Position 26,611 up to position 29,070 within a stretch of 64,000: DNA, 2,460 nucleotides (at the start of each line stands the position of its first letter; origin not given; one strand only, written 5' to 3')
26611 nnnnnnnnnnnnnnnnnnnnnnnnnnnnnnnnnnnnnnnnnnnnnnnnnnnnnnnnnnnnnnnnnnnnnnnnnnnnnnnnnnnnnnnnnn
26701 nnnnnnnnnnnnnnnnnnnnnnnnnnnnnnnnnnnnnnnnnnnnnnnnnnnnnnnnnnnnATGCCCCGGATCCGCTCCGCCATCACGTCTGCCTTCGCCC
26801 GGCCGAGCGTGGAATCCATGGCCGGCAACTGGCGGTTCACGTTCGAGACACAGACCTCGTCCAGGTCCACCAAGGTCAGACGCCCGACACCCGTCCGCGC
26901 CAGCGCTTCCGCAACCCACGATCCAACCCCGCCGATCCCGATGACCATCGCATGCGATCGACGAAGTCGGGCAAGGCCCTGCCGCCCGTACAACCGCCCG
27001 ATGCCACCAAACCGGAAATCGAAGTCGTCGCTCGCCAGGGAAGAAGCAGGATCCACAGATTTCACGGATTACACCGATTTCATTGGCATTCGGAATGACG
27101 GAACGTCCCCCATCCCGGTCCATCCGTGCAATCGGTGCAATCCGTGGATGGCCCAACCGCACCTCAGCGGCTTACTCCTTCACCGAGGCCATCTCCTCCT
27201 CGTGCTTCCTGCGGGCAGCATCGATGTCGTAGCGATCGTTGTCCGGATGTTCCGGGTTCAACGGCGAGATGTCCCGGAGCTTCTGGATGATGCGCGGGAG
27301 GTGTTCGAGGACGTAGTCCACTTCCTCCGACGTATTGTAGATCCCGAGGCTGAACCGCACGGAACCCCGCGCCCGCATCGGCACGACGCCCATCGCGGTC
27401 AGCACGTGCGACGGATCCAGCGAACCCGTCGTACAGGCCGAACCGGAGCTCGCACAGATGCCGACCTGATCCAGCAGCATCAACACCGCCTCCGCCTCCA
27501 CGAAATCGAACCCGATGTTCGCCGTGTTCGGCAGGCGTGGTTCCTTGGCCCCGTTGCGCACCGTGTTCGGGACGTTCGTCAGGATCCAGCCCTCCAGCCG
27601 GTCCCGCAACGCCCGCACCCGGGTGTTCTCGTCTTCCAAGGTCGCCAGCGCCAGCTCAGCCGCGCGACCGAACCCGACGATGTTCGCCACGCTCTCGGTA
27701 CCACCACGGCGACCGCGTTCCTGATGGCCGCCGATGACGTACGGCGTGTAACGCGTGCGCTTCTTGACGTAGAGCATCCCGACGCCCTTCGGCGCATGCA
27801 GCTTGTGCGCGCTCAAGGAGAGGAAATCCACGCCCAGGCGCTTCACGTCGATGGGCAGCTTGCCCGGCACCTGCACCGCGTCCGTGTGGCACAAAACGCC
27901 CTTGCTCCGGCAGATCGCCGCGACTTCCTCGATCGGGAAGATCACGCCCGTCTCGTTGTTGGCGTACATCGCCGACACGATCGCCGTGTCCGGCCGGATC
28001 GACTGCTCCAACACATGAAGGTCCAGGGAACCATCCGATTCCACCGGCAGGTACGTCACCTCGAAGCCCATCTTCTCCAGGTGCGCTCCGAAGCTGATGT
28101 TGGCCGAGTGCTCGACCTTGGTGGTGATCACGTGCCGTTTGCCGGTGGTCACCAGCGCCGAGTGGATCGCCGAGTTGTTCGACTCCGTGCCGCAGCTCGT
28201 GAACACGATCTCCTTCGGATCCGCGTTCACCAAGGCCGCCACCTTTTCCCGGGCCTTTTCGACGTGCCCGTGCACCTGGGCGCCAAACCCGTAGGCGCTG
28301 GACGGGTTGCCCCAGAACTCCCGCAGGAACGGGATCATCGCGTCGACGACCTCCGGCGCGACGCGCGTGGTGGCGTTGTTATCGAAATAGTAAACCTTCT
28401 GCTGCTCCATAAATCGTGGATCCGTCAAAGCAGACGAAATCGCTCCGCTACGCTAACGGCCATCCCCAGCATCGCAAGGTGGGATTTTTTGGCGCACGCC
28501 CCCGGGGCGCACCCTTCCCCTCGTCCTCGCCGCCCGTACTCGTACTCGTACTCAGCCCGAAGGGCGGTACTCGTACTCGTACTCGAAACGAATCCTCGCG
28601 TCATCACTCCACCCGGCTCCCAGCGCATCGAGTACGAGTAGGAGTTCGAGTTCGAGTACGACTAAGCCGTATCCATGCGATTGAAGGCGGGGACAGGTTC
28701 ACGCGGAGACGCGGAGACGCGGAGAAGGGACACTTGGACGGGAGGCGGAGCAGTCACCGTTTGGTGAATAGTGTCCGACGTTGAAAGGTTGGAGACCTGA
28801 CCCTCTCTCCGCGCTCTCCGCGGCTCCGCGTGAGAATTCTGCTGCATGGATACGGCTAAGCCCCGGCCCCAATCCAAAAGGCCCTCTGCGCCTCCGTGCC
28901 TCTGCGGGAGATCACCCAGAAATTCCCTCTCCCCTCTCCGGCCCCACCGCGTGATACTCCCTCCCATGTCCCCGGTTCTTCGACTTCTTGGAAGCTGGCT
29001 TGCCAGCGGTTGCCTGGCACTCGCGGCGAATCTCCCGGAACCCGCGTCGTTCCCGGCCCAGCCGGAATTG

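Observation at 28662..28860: MITE-like element of about 190-200 bp with 13-bp terminal inverted repeats and TNA flank duplications, three copies in 64 kb and no transposase in the window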

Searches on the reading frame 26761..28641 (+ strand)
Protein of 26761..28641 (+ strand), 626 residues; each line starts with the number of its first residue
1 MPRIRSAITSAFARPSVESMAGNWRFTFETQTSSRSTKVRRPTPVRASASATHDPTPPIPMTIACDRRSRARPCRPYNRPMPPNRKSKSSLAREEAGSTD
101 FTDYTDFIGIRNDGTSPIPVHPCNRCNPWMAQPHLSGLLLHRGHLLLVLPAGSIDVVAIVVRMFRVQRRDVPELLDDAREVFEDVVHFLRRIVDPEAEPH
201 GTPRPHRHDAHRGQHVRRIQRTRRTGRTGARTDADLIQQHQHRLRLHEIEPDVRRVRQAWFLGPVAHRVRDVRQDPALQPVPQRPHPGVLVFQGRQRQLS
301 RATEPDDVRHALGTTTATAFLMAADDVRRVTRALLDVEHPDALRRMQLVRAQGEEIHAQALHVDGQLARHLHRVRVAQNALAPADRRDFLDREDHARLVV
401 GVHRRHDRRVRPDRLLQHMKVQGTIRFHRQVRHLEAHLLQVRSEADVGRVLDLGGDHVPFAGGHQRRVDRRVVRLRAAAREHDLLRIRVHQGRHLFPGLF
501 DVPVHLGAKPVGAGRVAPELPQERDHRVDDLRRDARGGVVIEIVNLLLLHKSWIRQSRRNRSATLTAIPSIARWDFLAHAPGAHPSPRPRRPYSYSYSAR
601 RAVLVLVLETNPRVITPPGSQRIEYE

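Call 11: find_encoding_contigs(protein=window:26761-28641:+, flank=3000, max_places=4)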
Protein window:26761-28641:+ (626 aa): no gene with exactly this product is on record in the collection.

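Call 12: search_protein_families(library=pfam, proteins=[window:26761-28641:+], max_evalue=0.01)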
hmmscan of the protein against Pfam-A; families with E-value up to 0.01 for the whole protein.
window:26761-28641:+ (626 aa): 0 families

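Call 37: find_homologous_proteins(query=window:26761-28641:+, max_evalue=1e-30)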
Query window:26761-28641:+: 8000 candidates shared short words with the query, none scored E <= 1e-30.
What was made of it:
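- Tried and rejected: Rejected: the ORF 26761-28641 has no homologues (call 37).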

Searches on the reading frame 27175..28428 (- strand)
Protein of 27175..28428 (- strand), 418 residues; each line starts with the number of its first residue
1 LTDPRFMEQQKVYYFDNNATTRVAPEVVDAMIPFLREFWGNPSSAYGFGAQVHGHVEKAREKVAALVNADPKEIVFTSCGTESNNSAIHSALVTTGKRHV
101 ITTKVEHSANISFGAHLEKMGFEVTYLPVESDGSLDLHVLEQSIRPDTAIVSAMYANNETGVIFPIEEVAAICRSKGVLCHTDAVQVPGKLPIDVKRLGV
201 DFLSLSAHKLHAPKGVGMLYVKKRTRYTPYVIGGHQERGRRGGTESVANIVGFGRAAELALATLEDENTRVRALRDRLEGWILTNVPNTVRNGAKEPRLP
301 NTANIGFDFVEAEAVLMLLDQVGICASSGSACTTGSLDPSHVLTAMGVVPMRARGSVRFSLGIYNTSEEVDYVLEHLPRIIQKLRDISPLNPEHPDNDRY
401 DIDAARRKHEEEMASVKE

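Call 50: search_protein_families(library=pfam, proteins=[window:27175-28428:-], max_evalue=0.001)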
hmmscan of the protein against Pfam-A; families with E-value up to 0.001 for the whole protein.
window:27175-28428:- (418 aa): 4 families
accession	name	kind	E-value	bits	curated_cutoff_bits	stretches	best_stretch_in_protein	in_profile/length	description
PF00266.25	Aminotran_5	-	2.6e-87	293.6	21.5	1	14-373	2-371/371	Aminotransferase class-V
PF01212.27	Beta_elim_lyase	-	7.1e-09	35.8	27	1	56-185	34-170/288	Beta-eliminating lyase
PF01053.26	Cys_Met_Meta_PP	-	1.2e-05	24.5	27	1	60-207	58-196/381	Cys/Met metabolism PLP-dependent enzyme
PF01041.23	DegT_DnrJ_EryC1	-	0.00068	19.4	19.8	1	62-186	32-148/360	DegT/DnrJ/EryC1/StrS aminotransferase family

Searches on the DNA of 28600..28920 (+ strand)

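Call 84: search_rna_families(source=window, start=28600, end=28920, threshold=evalue, max_evalue=1)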
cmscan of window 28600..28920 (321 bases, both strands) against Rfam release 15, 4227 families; matches with E-value up to 1: 3.
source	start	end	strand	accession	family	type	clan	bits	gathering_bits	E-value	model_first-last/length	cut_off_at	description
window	28699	28833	-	RF04159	MIR1437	Gene; miRNA;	-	26.8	168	0.011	1-192/192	no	MIR1437 microRNA precursor family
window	28665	28858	-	RF04119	MIR1858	Gene; miRNA;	-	26.5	137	0.014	1-197/197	no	MIR1858 microRNA precursor family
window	28699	28833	+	RF04159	MIR1437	Gene; miRNA;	-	25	168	0.027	1-192/192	no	MIR1437 microRNA precursor family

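Call 92: search_dna_similar(query=window:28661-28865:+, collection=plasmids, mode=distant, max_evalue=0.001, max_rows=10)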
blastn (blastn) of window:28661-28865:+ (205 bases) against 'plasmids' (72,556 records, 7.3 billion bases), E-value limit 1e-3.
Records with a match: 6; places in all: 8; records where one place covers at least 80% of the query: 0.
Best place of each record, by identity: >=99% 4; 95-99% 1; 80-90% 1.
By first word of the organism name: Gemmatirosa 2; Sphingomonas 2; Sphingobium 1; Sphingopyxis 1.
By predicted mobility (MOB-suite, as given by PLSDB): non-mobilizable 4; conjugative 2.
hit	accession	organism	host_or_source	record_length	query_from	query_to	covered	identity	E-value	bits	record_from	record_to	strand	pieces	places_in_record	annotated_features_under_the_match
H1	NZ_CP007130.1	Gemmatirosa kalamazoonensis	-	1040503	130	175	22%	87.0%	9e-5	54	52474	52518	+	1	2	record has no annotation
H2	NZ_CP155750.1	Sphingomonas parapaucimobilis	Chinese cabbage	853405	36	66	15%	100.0%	8e-6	57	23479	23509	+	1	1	none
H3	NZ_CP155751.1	Sphingomonas parapaucimobilis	Chinese cabbage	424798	38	67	15%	100.0%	3e-5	55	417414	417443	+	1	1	none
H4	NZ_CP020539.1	Sphingobium herbicidovorans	cell culture,soil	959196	38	68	15%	96.8%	3e-4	53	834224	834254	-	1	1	none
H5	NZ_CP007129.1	Gemmatirosa kalamazoonensis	-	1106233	146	174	14%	100.0%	9e-5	54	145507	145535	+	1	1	record has no annotation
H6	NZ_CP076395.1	Sphingopyxis indica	Single cell,HCH dumpsite soil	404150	38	66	14%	100.0%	9e-5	54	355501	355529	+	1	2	none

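Call 93: get_annotated_region(hit=H2, flank=1500)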
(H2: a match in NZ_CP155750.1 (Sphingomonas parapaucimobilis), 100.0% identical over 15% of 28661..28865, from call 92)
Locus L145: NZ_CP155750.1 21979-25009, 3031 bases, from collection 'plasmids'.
description: Sphingomonas parapaucimobilis strain YK209 plasmid unnamed2, complete sequence
organism: Sphingomonas parapaucimobilis (NCBI taxid 28213)
taxonomy: Bacteria; Pseudomonadota; Alphaproteobacteria; Sphingomonadales; Sphingomonadaceae; Sphingomonas; Sphingomonas parapaucimobilis
host: -; source: Chinese cabbage; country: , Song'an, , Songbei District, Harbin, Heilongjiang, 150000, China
typing (MOB-suite, as given by PLSDB): non-mobilizable
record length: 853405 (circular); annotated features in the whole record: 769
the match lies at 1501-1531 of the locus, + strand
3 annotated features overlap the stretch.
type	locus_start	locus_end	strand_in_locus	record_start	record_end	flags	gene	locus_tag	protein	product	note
CDS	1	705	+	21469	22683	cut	-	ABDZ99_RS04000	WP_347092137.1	TIGR04063 family PEP-CTERM/XrtA system glycosyltransferase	-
CDS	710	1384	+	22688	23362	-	-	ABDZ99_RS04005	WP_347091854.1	hypothetical protein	-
CDS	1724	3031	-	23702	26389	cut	acnA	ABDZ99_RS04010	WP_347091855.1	aconitate hydratase AcnA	GO:0006099 - tricarboxylic acid cycle [Evidence IEA]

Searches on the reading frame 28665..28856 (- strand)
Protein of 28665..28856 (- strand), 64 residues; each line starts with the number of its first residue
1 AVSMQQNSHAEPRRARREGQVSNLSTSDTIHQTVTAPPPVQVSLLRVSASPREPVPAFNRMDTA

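Call 56: find_homologous_proteins(query=window:28665-28856:-, max_evalue=0.001)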
Query seq(64 aa) (64 aa): 1 proteins with E <= 0.001 among 1 candidates.
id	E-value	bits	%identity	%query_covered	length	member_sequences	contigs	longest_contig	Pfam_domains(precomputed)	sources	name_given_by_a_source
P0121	1.2e-27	112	90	95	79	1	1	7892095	-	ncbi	-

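Call 57: find_encoding_contigs(protein=P0121, flank=10000, max_places=10)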
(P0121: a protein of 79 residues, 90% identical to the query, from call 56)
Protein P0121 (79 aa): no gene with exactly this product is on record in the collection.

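Call 58: list_cluster_members(proteins=[P0121])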
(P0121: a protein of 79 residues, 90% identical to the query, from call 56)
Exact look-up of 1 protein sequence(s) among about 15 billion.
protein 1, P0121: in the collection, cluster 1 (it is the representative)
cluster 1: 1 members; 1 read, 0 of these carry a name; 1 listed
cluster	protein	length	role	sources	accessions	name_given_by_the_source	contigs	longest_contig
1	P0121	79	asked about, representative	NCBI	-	-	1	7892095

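Call 65: search_protein_representatives(alignment_id=A3)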
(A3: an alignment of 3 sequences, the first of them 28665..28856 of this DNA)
Query: 3 sequences, 64 profile positions. Proteins with E-value up to 0.001 (for the whole library): 23; up to 1e-10: 8; up to 1e-30: 2. The best 23 are listed.
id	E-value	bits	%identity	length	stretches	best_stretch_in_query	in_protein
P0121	3.3e-39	148.9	-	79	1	4-64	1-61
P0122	7.2e-32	125.4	-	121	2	4-59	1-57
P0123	4.9e-23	97.1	-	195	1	1-64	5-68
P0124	3.6e-17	78.3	-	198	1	4-59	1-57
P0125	1.1e-14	70.3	-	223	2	1-57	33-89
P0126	3.1e-12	62.5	-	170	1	1-50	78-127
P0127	2.3e-11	59.7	-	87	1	15-63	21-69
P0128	8.9e-11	57.8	-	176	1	8-57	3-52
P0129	2.2e-10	56.5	-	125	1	17-64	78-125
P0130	3.8e-10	55.8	-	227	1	15-49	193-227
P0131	1.4e-09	54.0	-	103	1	24-64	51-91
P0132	1.7e-09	53.7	-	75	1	18-64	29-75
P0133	2.1e-08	50.2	-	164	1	22-62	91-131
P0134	5.2e-08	49.0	-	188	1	1-51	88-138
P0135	5.5e-08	48.9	-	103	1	1-49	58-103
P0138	3.2e-06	43.2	-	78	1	30-64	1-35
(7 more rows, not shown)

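Call 67: find_encoding_contigs(protein=P0131, flank=10000, max_places=10)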
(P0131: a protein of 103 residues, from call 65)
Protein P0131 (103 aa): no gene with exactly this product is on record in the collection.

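Call 68: list_cluster_members(proteins=[P0122, P0123, P0124, P0125, P0126, P0127, P0129, P0130, P0132, P0138])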
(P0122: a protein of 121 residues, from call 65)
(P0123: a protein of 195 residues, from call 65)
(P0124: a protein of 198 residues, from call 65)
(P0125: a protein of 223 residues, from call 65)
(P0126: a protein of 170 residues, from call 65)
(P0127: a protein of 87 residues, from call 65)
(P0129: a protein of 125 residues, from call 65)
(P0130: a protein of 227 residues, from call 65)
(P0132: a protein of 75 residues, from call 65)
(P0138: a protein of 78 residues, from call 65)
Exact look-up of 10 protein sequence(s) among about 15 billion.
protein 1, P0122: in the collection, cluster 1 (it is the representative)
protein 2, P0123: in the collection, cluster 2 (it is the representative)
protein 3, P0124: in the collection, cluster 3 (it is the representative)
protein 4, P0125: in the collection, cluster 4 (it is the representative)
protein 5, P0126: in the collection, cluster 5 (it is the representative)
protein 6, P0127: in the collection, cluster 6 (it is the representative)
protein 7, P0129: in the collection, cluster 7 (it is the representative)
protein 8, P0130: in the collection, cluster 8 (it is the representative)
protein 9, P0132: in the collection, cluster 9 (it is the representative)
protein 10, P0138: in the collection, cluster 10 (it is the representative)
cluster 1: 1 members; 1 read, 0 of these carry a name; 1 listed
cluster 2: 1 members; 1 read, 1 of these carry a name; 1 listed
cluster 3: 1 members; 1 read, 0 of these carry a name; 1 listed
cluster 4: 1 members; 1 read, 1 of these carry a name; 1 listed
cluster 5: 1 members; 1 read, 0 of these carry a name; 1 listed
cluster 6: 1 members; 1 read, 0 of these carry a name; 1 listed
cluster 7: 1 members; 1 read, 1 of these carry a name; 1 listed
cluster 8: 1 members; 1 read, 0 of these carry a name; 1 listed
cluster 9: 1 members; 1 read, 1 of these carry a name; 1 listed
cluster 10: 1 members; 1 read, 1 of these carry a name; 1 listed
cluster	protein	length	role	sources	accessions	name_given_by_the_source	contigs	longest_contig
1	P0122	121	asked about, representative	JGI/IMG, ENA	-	-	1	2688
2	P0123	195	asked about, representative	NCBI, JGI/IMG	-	hypothetical protein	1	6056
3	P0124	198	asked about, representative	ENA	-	-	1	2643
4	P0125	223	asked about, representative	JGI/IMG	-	hypothetical protein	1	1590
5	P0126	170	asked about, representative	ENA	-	-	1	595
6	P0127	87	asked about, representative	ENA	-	-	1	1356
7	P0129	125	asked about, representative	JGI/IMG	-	hypothetical protein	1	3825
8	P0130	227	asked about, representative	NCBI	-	-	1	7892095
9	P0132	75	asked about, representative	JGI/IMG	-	hypothetical protein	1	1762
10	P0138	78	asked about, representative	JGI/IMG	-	hypothetical protein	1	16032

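Call 69: find_encoding_contigs(protein=P0138, flank=10000, max_places=10)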
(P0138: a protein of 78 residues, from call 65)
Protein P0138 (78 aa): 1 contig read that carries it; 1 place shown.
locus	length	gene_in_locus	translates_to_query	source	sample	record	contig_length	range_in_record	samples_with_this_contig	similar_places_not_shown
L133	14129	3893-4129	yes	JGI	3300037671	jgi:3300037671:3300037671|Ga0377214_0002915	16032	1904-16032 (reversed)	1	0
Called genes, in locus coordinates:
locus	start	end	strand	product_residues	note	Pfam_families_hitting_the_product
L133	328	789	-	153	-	-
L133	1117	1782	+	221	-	-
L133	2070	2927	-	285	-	-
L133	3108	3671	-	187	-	-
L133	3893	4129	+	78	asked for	-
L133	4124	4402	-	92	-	-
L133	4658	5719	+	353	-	PF25852:DUF6242_C (faint), PF02012:BNR (faint), PF15902:Sortilin-Vps10 (faint)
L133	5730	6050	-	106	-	-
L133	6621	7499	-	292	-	PF07285:DUF1444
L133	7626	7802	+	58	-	-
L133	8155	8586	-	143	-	-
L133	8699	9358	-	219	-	-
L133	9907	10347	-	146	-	-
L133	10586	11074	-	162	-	-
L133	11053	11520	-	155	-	PF08818:DUF1801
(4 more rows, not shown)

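Call 70: find_encoding_contigs(protein=P0123, flank=10000, max_places=10)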
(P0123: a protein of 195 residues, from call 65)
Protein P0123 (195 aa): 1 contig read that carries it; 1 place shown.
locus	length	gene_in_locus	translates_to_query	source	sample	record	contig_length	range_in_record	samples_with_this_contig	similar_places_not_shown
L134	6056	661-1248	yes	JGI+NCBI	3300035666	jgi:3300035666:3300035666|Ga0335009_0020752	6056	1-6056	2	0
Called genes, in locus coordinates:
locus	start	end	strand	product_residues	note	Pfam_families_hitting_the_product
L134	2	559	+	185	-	?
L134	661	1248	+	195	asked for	-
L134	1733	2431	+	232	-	-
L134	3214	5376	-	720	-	PF11897:DUF3417, PF00343:Phosphorylase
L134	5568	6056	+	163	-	?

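Call 71: find_encoding_contigs(protein=P0129, flank=10000, max_places=10)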
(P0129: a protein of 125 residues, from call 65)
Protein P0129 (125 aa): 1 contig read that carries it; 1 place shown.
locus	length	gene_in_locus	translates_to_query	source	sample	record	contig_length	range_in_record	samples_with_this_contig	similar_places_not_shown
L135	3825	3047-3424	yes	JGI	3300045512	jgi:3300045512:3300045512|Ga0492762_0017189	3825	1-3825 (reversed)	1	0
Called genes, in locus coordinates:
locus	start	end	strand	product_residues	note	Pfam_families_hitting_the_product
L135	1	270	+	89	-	?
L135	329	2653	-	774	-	-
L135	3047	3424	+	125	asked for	-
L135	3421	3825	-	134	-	?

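Call 86: search_protein_families(library=pfam, proteins=[P0121, P0123], max_evalue=0.01)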
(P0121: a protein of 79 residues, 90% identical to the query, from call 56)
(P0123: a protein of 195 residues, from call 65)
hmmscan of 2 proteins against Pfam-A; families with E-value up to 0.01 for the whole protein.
P0121 (79 aa): 0 families

P0123 (195 aa): 0 families
